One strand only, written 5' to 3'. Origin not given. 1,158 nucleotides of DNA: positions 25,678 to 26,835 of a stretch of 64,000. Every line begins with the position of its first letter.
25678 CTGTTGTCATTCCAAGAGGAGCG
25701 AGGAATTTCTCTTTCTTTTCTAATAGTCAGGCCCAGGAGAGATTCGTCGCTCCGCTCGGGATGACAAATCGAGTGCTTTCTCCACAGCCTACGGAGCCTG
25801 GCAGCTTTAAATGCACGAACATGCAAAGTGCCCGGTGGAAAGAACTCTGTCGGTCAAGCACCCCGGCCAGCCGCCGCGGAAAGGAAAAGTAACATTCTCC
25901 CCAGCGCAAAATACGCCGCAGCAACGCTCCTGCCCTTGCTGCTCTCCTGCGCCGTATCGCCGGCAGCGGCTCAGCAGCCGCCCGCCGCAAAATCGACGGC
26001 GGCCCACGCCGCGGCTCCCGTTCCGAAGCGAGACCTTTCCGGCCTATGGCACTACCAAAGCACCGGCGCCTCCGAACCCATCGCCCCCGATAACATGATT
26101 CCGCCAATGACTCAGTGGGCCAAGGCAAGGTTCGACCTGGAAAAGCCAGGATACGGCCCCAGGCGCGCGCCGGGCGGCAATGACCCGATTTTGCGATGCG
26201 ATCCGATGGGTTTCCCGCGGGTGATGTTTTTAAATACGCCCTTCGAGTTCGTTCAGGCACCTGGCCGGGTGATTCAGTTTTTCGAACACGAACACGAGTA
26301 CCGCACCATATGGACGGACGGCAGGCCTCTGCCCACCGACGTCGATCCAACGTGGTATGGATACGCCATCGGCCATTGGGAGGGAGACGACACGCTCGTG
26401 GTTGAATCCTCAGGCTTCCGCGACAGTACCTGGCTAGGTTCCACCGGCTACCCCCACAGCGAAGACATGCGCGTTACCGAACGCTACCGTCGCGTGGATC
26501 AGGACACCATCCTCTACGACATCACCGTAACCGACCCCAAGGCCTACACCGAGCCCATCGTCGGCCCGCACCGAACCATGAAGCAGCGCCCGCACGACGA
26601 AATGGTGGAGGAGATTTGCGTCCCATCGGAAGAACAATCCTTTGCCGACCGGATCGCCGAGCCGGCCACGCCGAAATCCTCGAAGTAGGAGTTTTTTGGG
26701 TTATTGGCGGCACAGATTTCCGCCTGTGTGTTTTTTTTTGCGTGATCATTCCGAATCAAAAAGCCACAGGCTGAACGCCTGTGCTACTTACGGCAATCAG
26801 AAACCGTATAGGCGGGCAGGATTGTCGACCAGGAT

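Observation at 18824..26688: Ten-gene same-strand array built from only two secreted protein families (7 large + 3 small paralogs)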

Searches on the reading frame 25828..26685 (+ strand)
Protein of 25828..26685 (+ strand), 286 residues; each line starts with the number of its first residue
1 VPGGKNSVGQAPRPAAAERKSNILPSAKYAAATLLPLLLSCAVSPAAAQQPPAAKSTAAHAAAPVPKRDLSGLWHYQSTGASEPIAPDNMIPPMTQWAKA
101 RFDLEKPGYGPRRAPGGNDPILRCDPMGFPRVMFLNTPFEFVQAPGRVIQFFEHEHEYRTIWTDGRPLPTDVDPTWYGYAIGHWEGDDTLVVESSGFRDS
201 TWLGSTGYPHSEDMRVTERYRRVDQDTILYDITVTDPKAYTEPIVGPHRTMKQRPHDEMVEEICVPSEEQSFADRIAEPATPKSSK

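Call 3: search_protein_families(library=pfam, proteins=[window:25828-26685:+], max_evalue=1)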
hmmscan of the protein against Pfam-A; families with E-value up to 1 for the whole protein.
window:25828-26685:+ (286 aa): 0 families

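Call 4: search_protein_families(library=ncbifam, proteins=[window:25828-26685:+], max_evalue=1)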
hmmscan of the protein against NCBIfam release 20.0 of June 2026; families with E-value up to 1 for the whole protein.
window:25828-26685:+ (286 aa): 0 families

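Call 11: find_homologous_proteins(query=window:25828-26685:+, max_evalue=0.001)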
Query window:25828-26685:+ (286 aa): 1286 proteins with E <= 0.001 among 3338 candidates; the best 120 are listed.
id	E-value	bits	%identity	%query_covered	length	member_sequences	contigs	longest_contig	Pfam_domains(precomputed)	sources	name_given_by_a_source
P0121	1.9e-140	485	79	93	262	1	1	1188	-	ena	-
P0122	2.0e-138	479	87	77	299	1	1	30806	-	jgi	-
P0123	3.4e-138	478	87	78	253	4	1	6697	-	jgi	jgi:hypothetical protein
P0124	3.6e-138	478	76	94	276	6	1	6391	-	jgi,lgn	jgi:hypothetical protein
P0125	1.5e-137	476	80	87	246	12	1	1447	-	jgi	jgi:hypothetical protein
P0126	1.6e-137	476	81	86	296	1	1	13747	-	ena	-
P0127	1.8e-137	476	76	95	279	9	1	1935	-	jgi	jgi:hypothetical protein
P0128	1.9e-137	476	78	89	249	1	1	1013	-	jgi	jgi:hypothetical protein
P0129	3.8e-137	475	83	83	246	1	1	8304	-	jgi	jgi:hypothetical protein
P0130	3.9e-137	475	73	98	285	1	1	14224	-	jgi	jgi:hypothetical protein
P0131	4.3e-137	474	79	87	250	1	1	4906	-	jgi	-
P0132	6.0e-137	474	77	91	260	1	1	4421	-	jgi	jgi:hypothetical protein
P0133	9.0e-137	473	79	88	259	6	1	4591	-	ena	-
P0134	1.2e-136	473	83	84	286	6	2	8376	-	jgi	jgi:hypothetical protein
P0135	1.7e-136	473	84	78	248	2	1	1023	-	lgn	-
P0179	5.2e-132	458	78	87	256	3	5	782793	-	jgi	jgi:hypothetical protein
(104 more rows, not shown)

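Call 22: find_encoding_contigs(protein=P0179, flank=10000, max_places=2)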
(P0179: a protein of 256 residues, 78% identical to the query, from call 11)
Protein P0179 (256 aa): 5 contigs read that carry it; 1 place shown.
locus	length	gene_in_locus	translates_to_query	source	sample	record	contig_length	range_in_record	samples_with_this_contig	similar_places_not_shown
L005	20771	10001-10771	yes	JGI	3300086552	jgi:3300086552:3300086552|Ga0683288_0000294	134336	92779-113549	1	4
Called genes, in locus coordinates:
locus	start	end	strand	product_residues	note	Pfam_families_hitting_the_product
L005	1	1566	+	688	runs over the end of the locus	PF00171:Aldedh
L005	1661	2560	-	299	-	PF23678:YqhI, PF01738:DLH, PF00326:Peptidase_S9 (faint), PF02129:Peptidase_S15 (faint), PF08840:BAAT_C (faint)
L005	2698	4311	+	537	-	PF13620:CarboxypepD_reg, PF24684:Vgb_lyase, PF07494:Reg_prop (faint), PF08450:SGL (faint), PF24684:Vgb_lyase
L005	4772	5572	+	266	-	-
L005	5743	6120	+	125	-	PF19649:DUF6152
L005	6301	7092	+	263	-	-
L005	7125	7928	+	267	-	-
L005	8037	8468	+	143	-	PF19649:DUF6152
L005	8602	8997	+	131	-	PF19649:DUF6152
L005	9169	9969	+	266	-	-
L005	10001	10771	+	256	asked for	-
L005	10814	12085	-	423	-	PF07690:MFS_1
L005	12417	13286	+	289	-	PF13668:Ferritin_2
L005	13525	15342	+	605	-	PF00890:FAD_binding_2, PF01266:DAO, PF03486:HI0933_like (weak), PF12831:FAD_oxidored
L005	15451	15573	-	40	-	-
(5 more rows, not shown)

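Call 49: search_dna_similar(query=window:25828-26685:+, collection=plasmids, mode=protein, max_evalue=0.001, max_rows=25)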
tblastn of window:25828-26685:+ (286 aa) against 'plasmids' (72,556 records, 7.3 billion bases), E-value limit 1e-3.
Records with a match: 8; places in all: 18; records where one place covers at least 80% of the query: 0.
Best place of each record, by identity: <60% 8.
By first word of the organism name: Novosphingobium 6; Croceibacterium 1; Sphingobium 1.
By predicted mobility (MOB-suite, as given by PLSDB): non-mobilizable 8.
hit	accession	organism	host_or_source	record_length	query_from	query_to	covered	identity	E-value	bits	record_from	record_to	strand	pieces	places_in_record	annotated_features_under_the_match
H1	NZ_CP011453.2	Croceibacterium atlanticum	cell culture,North Atlantic Rise ...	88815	69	264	69%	35.5%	2e-21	101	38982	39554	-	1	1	hypothetical protein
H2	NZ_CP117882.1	Novosphingobium sp. KACC 22771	Single cell,soil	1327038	69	264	69%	32.1%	3e-15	83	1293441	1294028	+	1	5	none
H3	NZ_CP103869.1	Novosphingobium humi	pure culture,soil biofilm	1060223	69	264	69%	31.5%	2e-10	68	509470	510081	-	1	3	none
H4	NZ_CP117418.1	Novosphingobium humi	Single cell,Soil from military shooting ...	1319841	69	264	69%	31.5%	2e-10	68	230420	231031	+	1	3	none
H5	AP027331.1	Sphingobium sp. TomTYG65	-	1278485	121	280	56%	36.3%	2e-20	98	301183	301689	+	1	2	hypothetical protein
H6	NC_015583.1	Novosphingobium sp. PP1Y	-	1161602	70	243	61%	32.6%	8e-14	79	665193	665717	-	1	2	none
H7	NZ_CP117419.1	Novosphingobium humi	Single cell,Soil from military shooting ...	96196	119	265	51%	36.1%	1e-16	87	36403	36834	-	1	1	hypothetical protein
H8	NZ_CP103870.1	Novosphingobium humi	pure culture,soil biofilm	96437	119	243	44%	39.2%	2e-16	87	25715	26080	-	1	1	hypothetical protein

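Call 51: get_annotated_region(hit=H1, flank=9000)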
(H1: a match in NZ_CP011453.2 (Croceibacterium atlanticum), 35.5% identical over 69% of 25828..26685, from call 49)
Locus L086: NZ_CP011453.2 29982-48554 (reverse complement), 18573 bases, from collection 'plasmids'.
description: Croceibacterium atlanticum strain 26DY36 plasmid unnamed, complete sequence
organism: Croceibacterium atlanticum (NCBI taxid 1267766)
taxonomy: Bacteria; Pseudomonadota; Alphaproteobacteria; Sphingomonadales; Erythrobacteraceae; Croceibacterium; Croceibacterium atlanticum
host: -; source: cell culture,North Atlantic Rise deep-sea sediment; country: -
typing (MOB-suite, as given by PLSDB): non-mobilizable; replicon rep_cluster_545
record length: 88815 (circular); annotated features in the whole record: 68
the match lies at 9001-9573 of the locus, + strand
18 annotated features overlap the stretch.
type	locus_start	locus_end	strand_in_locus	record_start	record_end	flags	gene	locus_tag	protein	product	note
CDS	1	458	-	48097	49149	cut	-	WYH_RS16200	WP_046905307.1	tyrosine-type recombinase/integrase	GO:0015074 - DNA integration [Evidence IEA]; GO:0006310 - DNA recombination [Evidence IEA]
CDS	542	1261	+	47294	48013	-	-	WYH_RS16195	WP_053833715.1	phosphatase PAP2 family protein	-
CDS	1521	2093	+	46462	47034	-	-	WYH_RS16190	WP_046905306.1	outer membrane beta-barrel protein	-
CDS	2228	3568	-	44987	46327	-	gdhA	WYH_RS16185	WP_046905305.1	NADP-specific glutamate dehydrogenase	GO:0006520 - amino acid metabolic process [Evidence IEA]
CDS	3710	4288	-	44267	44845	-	-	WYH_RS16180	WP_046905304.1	5-formyltetrahydrofolate cyclo-ligase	GO:0006730 - one-carbon metabolic process [Evidence IEA]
CDS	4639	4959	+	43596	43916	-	-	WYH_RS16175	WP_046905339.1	multidrug efflux SMR transporter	-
CDS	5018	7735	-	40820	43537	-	-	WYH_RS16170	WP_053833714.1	G8 domain-containing protein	-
CDS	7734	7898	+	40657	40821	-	-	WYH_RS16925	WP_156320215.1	hypothetical protein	-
CDS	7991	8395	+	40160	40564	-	-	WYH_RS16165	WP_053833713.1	DUF6152 family protein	-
CDS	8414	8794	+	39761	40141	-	-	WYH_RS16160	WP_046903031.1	DUF6152 family protein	-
CDS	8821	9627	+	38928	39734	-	-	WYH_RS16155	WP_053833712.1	hypothetical protein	-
CDS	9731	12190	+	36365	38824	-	-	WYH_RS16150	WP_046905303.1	TonB-dependent receptor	GO:0015891 - siderophore transport [Evidence IEA]; GO:0055085 - transmembrane transport [Evidence IEA]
CDS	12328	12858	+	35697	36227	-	-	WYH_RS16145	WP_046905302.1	MarR family transcriptional regulator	GO:0006355 - regulation of DNA-templated transcription [Evidence IEA]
CDS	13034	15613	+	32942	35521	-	-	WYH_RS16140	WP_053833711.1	G8 domain-containing protein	-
CDS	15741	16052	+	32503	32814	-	-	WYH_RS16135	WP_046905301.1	hypothetical protein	-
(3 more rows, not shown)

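Call 52: get_annotated_region(hit=H7, flank=9000)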
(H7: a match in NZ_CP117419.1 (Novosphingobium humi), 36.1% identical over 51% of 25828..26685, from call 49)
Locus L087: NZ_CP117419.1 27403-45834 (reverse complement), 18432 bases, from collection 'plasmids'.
description: Novosphingobium humi strain KACC 19094 plasmid unnamed2, complete sequence
organism: Novosphingobium humi (NCBI taxid 2282397)
taxonomy: Bacteria; Pseudomonadota; Alphaproteobacteria; Sphingomonadales; Sphingomonadaceae; Novosphingobium; Novosphingobium humi
host: -; source: Single cell,Soil from military shooting range; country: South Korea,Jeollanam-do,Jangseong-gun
typing (MOB-suite, as given by PLSDB): non-mobilizable
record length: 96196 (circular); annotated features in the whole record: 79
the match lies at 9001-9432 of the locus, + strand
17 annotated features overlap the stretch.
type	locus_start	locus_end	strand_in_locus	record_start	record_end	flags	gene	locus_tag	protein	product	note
CDS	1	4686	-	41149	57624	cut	-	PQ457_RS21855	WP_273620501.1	Ig-like domain-containing protein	-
CDS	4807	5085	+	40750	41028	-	-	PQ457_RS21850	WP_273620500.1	hypothetical protein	-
CDS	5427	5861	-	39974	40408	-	-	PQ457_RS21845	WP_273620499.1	hypothetical protein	-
CDS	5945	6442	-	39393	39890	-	-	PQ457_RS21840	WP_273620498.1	DUF6644 family protein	-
CDS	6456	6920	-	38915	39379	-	-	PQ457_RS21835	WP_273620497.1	DUF6644 family protein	-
CDS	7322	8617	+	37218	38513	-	-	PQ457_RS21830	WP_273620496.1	hypothetical protein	-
CDS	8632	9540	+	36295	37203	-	-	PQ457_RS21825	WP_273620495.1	hypothetical protein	-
CDS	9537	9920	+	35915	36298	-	-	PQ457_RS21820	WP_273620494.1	DUF6152 family protein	-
CDS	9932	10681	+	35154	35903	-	-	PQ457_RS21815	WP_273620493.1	TetR/AcrR family transcriptional regulator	GO:0006355 - regulation of DNA-templated transcription [Evidence IEA]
CDS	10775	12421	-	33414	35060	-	-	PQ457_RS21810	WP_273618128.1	electron transfer flavoprotein-ubiquinone oxidoreductase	GO:0022900 - electron transport chain [Evidence IEA]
CDS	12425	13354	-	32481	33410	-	-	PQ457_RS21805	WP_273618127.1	FAD-binding protein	-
CDS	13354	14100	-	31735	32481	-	-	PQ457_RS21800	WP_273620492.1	electron transfer flavoprotein subunit beta/FixA family protein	-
CDS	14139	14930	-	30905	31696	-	-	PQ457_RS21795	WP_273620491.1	enoyl-CoA hydratase-related protein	-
CDS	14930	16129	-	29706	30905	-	bktB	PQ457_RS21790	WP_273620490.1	beta-ketothiolase BktB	-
CDS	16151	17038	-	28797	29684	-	mmsB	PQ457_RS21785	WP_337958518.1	3-hydroxyisobutyrate dehydrogenase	GO:0006574 - valine catabolic process [Evidence IEA]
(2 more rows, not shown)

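Call 53: get_annotated_region(hit=H5, flank=8000)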
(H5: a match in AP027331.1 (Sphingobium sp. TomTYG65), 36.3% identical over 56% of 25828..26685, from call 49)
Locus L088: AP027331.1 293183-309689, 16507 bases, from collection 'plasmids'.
description: Sphingobium sp. TomTYG65 plasmid pTomTYG65a DNA, complete genome
organism: Sphingobium sp. TomTYG65 (NCBI taxid 3028888)
taxonomy: Bacteria; Pseudomonadota; Alphaproteobacteria; Sphingomonadales; Sphingomonadaceae; Sphingobium; Sphingobium sp. TomTYG65
host: -; source: -; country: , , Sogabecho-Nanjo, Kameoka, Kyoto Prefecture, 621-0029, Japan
typing (MOB-suite, as given by PLSDB): non-mobilizable; replicon rep_cluster_545
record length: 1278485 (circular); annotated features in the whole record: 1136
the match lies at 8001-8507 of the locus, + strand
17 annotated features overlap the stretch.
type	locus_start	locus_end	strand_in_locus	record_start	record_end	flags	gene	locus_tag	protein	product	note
CDS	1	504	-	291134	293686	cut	-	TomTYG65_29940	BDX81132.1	ligand-gated channel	-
CDS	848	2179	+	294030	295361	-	-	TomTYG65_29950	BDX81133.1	monooxygenase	-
CDS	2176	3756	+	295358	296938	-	-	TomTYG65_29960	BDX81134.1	oxidoreductase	-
CDS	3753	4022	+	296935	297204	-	-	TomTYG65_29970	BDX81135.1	hypothetical protein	-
CDS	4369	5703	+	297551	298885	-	-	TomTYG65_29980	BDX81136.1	monooxygenase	-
CDS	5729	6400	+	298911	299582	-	-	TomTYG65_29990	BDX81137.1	peroxiredoxin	-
CDS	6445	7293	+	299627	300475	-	-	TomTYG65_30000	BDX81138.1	hypothetical protein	-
CDS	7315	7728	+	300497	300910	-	-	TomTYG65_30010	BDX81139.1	hypothetical protein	-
CDS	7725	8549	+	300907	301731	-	-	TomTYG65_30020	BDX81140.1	hypothetical protein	-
CDS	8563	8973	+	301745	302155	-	-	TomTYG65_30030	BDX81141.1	hypothetical protein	-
CDS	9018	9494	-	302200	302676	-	-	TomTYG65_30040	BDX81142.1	hypothetical protein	-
CDS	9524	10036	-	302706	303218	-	-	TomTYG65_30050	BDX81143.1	hypothetical protein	-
CDS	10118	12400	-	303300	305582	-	fyuA_5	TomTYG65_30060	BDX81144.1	TonB-dependent receptor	-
CDS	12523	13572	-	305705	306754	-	-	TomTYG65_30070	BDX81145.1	hypothetical protein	-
CDS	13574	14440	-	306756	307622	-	tauD_1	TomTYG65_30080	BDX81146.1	taurine dioxygenase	-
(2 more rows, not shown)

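Call 54: get_annotated_region(hit=H6, flank=8000)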
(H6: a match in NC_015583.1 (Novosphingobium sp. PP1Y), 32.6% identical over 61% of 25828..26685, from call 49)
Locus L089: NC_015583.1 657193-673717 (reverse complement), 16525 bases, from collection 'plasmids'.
description: Novosphingobium sp. PP1Y plasmid Mpl, complete sequence
organism: Novosphingobium sp. PP1Y (NCBI taxid 702113)
taxonomy: Bacteria; Pseudomonadota; Alphaproteobacteria; Sphingomonadales; Sphingomonadaceae; Novosphingobium; Novosphingobium sp. PP1Y
host: -; source: -; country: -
typing (MOB-suite, as given by PLSDB): non-mobilizable
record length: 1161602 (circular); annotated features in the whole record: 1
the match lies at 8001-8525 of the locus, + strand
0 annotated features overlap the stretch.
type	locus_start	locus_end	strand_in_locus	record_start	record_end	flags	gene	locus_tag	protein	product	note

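Call 55: get_annotated_region(hit=H2, flank=9000)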
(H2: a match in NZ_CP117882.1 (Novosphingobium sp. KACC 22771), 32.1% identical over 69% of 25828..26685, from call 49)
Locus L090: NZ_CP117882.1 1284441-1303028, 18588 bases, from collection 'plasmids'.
description: Novosphingobium sp. KACC 22771 plasmid unnamed1, complete sequence
organism: Novosphingobium sp. KACC 22771 (NCBI taxid 3025670)
taxonomy: Bacteria; Pseudomonadota; Alphaproteobacteria; Sphingomonadales; Sphingomonadaceae; Novosphingobium; Novosphingobium sp. KACC 22771
host: -; source: Single cell,soil; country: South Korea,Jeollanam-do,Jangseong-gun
typing (MOB-suite, as given by PLSDB): non-mobilizable; mating-pair formation MPF_F
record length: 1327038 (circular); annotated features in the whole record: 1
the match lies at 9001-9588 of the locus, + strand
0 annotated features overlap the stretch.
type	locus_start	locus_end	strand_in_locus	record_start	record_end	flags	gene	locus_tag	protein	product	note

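Call 56: get_annotated_region(hit=H3, flank=10000)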
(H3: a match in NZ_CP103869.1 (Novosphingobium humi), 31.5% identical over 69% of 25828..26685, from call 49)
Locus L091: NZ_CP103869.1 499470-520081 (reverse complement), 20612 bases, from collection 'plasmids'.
description: Novosphingobium humi strain G5 plasmid unnamed1, complete sequence
organism: Novosphingobium humi (NCBI taxid 2282397)
taxonomy: Bacteria; Pseudomonadota; Alphaproteobacteria; Sphingomonadales; Sphingomonadaceae; Novosphingobium; Novosphingobium humi
host: -; source: pure culture,soil biofilm; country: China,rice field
typing (MOB-suite, as given by PLSDB): non-mobilizable
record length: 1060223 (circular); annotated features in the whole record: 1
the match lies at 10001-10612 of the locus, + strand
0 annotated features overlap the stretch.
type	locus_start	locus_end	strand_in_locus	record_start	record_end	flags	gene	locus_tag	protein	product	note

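Call 57: search_protein_families(library=pfam, proteins=[L088:848-2176:+, L088:2176-3753:+, L088:4369-5700:+, L088:5729-6397:+, L088:6445-7290:+, L088:7315-7725:+, L088:8563-8970:+, L088:9021-9494:-, L088:9527-10036:-, L088:12526-13572:-], max_evalue=0.001)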
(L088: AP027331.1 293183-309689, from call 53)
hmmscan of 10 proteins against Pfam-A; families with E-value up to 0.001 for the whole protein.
L088:848-2176:+ (443 aa): 1 family
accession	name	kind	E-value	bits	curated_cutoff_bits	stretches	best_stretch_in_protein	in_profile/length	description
PF00296.26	Bac_luciferase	-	1.3e-43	150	27.9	1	33-374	20-306/314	Luciferase-like monooxygenase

L088:2176-3753:+ (526 aa): 6 families
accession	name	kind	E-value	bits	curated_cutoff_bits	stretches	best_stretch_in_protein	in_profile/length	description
PF00890.30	FAD_binding_2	-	3.6e-18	66.4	20.4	2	10-91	1-86/414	FAD binding domain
PF01266.30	DAO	-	2.3e-11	44.3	27.9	2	88-182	118-204/353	FAD dependent oxidoreductase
PF07992.20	Pyr_redox_2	-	2e-10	41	26.1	1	10-195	2-122/291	Pyridine nucleotide-disulphide oxidoreductase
PF02910.25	Succ_DH_flav_C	-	1.1e-06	29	20.8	1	446-495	39-88/130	Fumarate reductase flavoprotein C-term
PF03486.20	HI0933_like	-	1.2e-05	25.3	50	0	10-51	2-43/244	HI0933-like protein Rossmann domain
PF12831.13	FAD_oxidored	-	1.9e-05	24.6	27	1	10-40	1-31/416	FAD dependent oxidoreductase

L088:4369-5700:+ (444 aa): 1 family
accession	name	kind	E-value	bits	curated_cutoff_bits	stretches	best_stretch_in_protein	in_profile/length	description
PF00296.26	Bac_luciferase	-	1.3e-50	173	27.9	1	28-378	14-309/314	Luciferase-like monooxygenase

L088:5729-6397:+ (223 aa): 3 families
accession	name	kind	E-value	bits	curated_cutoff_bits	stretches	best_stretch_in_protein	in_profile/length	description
PF00578.27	AhpC-TSA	-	8.8e-18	64.9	26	1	48-194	1-123/124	AhpC/TSA family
PF08534.16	Redoxin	-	1.2e-12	48.3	26.6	1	47-199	1-135/148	Redoxin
PF05988.18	DUF899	-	0.00017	21.7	27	1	83-194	82-183/224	Bacterial protein of unknown function (DUF899)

L088:6445-7290:+ (282 aa): 0 families

L088:7315-7725:+ (137 aa): 1 family
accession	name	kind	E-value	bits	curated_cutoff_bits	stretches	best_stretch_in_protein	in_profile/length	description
PF19649.4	DUF6152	-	5.3e-27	94.2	27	1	15-111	2-96/98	Family of unknown function (DUF6152)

L088:8563-8970:+ (136 aa): 1 family
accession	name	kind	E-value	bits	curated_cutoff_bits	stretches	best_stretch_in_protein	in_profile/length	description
PF19649.4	DUF6152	-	7.2e-30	103.4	27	1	16-110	3-96/98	Family of unknown function (DUF6152)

L088:9021-9494:- (158 aa): 1 family
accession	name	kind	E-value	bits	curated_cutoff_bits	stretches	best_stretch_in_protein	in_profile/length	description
PF20349.3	DUF6644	-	1.6e-09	38.5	27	1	30-156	26-154/155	Family of unknown function (DUF6644)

L088:9527-10036:- (170 aa): 1 family
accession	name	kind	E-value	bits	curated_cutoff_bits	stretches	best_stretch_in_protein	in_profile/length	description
PF20349.3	DUF6644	-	1.1e-09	39.1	27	1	11-161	3-154/155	Family of unknown function (DUF6644)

L088:12526-13572:- (349 aa): 2 families
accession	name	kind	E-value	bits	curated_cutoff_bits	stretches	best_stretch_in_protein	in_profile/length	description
PF09084.16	NMT1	-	2.1e-10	41.3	20.5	1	92-207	36-147/216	NMT1/THI5 like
PF12974.12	Phosphonate-bd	-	3e-10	40.3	27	1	90-204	42-159/242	ABC transporter, phosphonate, periplasmic substrate-binding protein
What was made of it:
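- Tried and rejected: It was raised by the Sphingobium locus, where A-B-A-B sits among TauD, SsuD, LLM monooxygenases and sulfonate-binding proteins (calls 53, 57).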
